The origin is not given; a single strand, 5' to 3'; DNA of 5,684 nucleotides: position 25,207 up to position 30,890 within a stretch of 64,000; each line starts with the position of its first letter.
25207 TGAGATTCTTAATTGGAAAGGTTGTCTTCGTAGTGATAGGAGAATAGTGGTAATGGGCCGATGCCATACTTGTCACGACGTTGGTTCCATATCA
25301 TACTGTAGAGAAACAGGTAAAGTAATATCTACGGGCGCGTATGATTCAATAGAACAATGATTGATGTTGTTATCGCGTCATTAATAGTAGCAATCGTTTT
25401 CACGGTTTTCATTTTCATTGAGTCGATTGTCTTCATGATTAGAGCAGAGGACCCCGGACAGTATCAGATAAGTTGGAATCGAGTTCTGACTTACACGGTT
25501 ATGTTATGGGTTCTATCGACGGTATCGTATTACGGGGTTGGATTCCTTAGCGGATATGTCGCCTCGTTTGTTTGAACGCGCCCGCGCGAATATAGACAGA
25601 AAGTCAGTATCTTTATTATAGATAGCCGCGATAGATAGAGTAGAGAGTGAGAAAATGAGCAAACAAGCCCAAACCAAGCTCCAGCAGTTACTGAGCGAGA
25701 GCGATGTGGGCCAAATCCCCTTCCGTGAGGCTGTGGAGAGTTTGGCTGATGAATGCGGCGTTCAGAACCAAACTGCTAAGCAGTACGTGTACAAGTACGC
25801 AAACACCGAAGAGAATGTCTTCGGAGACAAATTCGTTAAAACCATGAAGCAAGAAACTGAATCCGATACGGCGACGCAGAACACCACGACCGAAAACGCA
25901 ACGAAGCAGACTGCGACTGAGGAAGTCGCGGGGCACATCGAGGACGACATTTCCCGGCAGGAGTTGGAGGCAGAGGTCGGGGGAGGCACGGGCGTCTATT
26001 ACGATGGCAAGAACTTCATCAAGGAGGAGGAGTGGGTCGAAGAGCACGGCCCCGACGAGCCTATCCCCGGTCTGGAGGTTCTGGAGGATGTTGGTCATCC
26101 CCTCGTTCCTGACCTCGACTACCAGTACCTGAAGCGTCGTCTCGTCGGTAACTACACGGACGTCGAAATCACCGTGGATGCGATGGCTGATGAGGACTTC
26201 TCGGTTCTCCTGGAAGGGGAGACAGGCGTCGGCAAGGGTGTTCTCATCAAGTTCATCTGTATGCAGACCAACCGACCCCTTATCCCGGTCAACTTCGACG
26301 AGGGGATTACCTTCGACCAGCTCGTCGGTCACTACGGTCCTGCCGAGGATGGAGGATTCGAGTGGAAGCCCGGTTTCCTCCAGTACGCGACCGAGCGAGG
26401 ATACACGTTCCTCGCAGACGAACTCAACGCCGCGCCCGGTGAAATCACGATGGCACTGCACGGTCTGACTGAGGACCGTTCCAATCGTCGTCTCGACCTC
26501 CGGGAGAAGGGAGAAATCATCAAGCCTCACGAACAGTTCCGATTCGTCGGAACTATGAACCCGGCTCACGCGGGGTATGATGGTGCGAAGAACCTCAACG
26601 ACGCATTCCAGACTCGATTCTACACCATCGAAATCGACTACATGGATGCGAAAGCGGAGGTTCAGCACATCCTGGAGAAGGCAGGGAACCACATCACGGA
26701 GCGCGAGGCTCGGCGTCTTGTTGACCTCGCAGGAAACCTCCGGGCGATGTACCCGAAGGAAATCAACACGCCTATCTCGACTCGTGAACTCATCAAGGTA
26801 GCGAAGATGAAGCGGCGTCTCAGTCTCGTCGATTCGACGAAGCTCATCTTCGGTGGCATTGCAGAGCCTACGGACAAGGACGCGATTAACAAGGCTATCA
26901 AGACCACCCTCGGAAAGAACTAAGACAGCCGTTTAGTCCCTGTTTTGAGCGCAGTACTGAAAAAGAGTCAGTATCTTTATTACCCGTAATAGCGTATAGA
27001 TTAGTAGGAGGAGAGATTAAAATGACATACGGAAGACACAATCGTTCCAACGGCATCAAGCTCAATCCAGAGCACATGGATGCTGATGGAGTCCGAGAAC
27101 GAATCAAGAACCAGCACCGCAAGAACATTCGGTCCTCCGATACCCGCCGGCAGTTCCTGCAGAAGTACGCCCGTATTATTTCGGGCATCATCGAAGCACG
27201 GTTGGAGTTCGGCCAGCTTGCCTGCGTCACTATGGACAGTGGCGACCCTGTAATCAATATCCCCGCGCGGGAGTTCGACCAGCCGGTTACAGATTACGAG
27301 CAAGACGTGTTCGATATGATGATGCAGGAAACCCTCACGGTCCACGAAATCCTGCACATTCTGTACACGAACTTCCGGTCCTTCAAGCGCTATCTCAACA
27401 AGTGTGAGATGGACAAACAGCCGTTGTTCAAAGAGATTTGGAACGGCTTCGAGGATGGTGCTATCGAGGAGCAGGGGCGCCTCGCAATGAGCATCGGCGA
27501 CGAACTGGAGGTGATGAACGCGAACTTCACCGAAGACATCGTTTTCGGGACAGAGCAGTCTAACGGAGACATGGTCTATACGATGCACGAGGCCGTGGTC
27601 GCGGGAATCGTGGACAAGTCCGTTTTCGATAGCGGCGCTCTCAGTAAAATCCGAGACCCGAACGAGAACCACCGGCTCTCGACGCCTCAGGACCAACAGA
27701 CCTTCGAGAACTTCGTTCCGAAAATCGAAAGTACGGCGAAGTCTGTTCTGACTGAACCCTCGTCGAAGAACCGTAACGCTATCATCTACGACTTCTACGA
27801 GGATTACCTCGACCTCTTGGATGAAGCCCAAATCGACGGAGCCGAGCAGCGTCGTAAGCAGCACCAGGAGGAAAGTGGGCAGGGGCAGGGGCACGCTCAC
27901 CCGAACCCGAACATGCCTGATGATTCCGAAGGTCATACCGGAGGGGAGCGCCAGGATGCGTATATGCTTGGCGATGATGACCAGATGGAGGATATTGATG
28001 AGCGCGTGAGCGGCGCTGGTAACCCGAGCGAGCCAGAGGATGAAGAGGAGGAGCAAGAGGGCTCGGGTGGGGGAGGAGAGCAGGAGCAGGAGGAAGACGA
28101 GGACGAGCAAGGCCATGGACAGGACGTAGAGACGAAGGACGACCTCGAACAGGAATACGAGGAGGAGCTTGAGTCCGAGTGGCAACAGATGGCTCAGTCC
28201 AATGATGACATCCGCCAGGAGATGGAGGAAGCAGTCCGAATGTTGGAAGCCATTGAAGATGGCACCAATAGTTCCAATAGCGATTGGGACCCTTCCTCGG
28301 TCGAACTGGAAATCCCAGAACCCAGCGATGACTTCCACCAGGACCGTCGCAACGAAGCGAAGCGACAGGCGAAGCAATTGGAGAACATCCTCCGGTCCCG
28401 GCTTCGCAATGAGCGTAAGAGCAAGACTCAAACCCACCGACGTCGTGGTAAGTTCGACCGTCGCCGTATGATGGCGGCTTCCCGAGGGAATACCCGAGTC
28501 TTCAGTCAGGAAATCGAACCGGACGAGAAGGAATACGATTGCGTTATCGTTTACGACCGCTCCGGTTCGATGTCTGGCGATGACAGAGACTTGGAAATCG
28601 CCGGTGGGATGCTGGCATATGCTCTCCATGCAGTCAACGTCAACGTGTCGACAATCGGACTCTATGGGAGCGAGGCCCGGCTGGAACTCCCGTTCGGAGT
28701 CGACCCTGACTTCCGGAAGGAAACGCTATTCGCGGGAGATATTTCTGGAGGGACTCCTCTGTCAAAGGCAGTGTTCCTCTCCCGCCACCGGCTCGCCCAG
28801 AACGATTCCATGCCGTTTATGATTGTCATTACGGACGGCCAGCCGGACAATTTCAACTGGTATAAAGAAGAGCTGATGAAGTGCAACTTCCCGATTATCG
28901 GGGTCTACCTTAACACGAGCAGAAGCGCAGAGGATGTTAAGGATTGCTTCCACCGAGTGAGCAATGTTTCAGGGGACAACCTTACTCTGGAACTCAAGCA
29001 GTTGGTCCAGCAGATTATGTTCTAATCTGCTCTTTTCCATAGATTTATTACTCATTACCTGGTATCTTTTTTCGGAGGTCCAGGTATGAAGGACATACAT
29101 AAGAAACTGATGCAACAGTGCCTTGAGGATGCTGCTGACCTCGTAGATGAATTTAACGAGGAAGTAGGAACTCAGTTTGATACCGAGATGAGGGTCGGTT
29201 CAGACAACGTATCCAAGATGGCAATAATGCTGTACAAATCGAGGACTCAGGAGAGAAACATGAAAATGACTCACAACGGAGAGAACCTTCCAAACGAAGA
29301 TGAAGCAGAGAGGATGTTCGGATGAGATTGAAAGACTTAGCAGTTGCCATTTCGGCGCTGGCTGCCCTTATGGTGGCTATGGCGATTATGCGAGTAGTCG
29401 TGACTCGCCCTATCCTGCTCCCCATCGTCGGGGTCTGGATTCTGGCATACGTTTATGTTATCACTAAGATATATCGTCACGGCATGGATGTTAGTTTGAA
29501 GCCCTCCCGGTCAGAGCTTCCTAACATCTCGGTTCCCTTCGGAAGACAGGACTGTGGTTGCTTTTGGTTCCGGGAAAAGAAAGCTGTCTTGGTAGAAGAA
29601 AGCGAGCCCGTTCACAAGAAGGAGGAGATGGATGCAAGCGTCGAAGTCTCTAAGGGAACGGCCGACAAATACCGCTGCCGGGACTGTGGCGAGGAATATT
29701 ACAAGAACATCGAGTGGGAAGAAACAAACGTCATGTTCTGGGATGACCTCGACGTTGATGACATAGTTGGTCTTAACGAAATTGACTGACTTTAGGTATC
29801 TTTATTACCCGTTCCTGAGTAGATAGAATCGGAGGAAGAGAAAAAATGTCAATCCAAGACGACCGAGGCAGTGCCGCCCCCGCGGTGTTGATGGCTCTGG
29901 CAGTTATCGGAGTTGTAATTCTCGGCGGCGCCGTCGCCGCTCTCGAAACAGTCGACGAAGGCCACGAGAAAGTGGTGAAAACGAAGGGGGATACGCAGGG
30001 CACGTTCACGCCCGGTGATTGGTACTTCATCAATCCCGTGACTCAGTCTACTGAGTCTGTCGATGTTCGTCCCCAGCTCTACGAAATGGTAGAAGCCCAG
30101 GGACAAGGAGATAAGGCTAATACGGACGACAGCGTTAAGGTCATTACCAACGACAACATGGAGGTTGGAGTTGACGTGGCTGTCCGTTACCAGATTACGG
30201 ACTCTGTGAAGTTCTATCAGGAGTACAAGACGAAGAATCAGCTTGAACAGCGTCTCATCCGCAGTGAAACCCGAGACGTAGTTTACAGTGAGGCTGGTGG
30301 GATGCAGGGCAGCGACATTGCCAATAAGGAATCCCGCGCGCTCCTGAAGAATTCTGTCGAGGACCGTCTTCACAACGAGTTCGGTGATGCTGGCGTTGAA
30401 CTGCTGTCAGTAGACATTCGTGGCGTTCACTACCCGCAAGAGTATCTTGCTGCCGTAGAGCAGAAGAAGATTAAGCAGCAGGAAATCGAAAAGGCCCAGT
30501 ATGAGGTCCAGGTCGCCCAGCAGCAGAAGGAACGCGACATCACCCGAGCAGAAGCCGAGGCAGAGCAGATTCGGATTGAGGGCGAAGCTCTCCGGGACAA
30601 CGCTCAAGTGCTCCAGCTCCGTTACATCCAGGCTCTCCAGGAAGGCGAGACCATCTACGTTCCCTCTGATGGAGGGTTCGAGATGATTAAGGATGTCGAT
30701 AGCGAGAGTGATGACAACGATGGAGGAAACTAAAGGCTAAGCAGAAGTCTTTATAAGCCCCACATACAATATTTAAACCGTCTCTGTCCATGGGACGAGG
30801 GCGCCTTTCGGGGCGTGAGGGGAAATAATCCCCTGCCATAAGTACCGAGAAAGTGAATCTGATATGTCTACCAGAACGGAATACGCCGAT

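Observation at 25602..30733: MoxR/CobS-like AAA+ ATPase, VWA (CobT-like) protein, membrane Zn-ribbon protein and SPFH/band-7 protein as one co-promoted module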

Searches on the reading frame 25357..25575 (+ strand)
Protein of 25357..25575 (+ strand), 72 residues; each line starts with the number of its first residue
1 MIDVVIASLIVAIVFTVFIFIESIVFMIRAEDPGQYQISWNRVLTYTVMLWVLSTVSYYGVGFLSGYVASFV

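Call 52: search_protein_families(library=pfam, proteins=[window:25357-25575:+], max_evalue=0.01)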
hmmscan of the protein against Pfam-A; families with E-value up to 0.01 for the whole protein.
window:25357-25575:+ (72 aa): 1 family
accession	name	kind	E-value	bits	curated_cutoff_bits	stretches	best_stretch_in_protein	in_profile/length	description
PF18895.5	T4SS_pilin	-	0.0023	18.4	26.6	1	5-44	14-52/71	Type IV secretion system pilin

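Call 53: search_protein_families(library=phrogs, proteins=[window:25357-25575:+], max_evalue=0.001)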
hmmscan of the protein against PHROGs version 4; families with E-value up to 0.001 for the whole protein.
window:25357-25575:+ (72 aa): 0 families

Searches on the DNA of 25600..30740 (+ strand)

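Call 3: search_dna_similar(query=window:25600-30740:+, collection=phages, mode=near, max_rows=20)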
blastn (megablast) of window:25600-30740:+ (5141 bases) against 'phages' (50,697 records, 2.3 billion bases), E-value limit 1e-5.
No match.
